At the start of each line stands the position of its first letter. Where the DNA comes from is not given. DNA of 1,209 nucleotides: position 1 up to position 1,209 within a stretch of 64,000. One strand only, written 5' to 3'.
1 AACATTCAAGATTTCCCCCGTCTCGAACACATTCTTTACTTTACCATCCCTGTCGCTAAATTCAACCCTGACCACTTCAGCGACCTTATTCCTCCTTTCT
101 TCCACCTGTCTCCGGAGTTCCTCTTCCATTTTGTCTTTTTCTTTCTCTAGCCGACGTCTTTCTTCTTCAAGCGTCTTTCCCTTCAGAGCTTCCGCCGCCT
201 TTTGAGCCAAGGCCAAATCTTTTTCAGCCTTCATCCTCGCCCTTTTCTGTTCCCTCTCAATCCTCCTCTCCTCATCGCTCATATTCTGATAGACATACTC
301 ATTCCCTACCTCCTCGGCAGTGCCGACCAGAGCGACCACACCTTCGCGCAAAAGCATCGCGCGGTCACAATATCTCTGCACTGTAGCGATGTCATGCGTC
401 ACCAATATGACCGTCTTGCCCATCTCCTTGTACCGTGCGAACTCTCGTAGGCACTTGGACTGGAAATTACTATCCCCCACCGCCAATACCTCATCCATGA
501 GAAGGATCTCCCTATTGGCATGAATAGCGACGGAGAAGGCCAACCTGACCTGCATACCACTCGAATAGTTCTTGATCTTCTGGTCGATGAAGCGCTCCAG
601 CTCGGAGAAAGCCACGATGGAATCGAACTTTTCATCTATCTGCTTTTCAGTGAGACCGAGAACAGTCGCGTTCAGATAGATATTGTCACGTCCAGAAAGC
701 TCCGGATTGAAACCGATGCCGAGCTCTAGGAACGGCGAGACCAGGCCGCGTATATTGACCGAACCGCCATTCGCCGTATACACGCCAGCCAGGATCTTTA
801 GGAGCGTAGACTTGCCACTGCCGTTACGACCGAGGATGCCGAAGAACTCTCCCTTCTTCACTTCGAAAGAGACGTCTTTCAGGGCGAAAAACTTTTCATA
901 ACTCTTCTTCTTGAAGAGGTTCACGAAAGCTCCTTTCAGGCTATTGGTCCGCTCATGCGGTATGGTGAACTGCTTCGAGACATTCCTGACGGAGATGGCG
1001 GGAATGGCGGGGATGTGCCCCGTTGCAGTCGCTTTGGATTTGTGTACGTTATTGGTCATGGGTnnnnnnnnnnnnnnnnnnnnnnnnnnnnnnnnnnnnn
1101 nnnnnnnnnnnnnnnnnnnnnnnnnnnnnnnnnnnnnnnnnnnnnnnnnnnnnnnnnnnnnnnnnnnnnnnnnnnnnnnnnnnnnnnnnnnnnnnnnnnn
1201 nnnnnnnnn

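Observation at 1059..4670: RhuM + two tandem COG1373 (AAA_14/DUF4143) ATPases inserted between the permease and ATPase genes of a Wzm/Wzt-type ABC exporter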

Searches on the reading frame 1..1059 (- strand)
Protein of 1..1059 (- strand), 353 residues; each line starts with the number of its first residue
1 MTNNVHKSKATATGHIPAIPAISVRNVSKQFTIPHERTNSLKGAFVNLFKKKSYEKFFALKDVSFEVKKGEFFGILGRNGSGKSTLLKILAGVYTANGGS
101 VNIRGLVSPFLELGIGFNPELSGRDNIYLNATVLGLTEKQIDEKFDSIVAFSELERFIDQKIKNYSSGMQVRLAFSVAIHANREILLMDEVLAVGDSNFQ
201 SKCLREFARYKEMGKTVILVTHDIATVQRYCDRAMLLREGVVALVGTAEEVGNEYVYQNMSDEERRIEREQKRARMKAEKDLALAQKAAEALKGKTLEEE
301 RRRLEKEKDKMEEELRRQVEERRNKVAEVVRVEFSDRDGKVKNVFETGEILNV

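Call 7: search_protein_families(library=pfam, proteins=[window:1-1059:-], max_evalue=0.01)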
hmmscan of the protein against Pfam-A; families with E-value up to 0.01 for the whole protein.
window:1-1059:- (353 aa): 4 families
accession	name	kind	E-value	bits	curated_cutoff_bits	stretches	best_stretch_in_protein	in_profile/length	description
PF00005.33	ABC_tran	-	2.7e-21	77.1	25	1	60-191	1-135/137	ABC transporter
PF13304.12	AAA_21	-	3.5e-06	27.7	27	1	72-111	1-26/304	AAA domain, putative AbiEii toxin, Type IV TA system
PF00004.35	AAA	-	0.0013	19.6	21.2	0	76-226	4-113/131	ATPase family associated with various cellular activities (AAA)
PF13555.12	AAA_29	-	0.0015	18.6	27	1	64-88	16-40/61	P-loop containing region of AAA domain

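Call 9: search_protein_families(library=ncbifam, proteins=[window:1-1059:-], max_evalue=0.01)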
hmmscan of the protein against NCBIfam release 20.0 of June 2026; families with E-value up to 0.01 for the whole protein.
window:1-1059:- (353 aa): 186 families (the best 25 are shown)
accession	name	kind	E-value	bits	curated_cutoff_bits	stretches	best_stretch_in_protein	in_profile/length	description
NF010065.0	PRK13545.1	equivalog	1.2e-60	205.7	538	1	24-308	7-290/549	teichoic acids export protein ATP-binding subunit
NF010066.0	PRK13546.1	equivalog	1.4e-52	178.7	320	1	22-280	5-258/264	teichoic acids export ABC transporter ATP-binding subunit TagH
NF050108.1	galactan_ABC_ATP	equivalog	1.4e-47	162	400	1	24-256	3-241/244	galactan export ABC transporter ATP-binding subunit Wzt/RfbE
TIGR01188.1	drrA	subfamily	5.3e-38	131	312.45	2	120-329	80-286/302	daunorubicin resistance ABC transporter, ATP-binding protein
TIGR04521.1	ECF_ATPase_2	equivalog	3.3e-30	105.1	330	2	127-254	106-235/279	energy-coupling factor transporter ATPase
TIGR04520.1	ECF_ATPase_1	equivalog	6.1e-27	94.7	315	2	55-106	13-64/269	energy-coupling factor transporter ATPase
NF040840.2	tungstate_WtpC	equivalog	8.9e-27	94.3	440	1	53-252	10-219/347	tungstate ABC transporter ATP-binding protein WtpC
NF010059.0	PRK13536.1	equivalog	9.9e-27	93.6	549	1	32-254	30-264/342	nodulation factor ABC transporter ATP-binding protein NodI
NF043075.1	MMSYN1_0197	equivalog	2.3e-26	92.6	550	1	51-254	9-223/341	spermidine/putrescine ABC transporter ATP-binding protein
NF040933.2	ABC_arch_GlcV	equivalog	3.6e-26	91.9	450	2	118-266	95-244/357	glucose ABC transporter ATP-binding protein GlcV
NF010068.0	PRK13548.1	equivalog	3.7e-26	91.8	261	2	134-272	107-251/261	heme ABC transporter ATP-binding protein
TIGR00968.1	3a0106s01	subfamily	6.9e-26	91.2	342.75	1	51-254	7-221/237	sulfate ABC transporter ATP-binding protein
NF033858.1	ABC2_perm_RbbA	equivalog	8e-26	90.2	1050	1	44-326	266-558/909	ribosome-associated ATPase/putative transporter RbbA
NF010060.0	PRK13537.1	equivalog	9.1e-26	90.5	521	1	51-242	22-224/314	nodulation factor ABC transporter ATP-binding protein NodI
TIGR01186.1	proV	subfamily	1.1e-25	90.6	326.6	2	116-291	81-259/363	betaine/proline/choline family ABC transporter ATP-binding protein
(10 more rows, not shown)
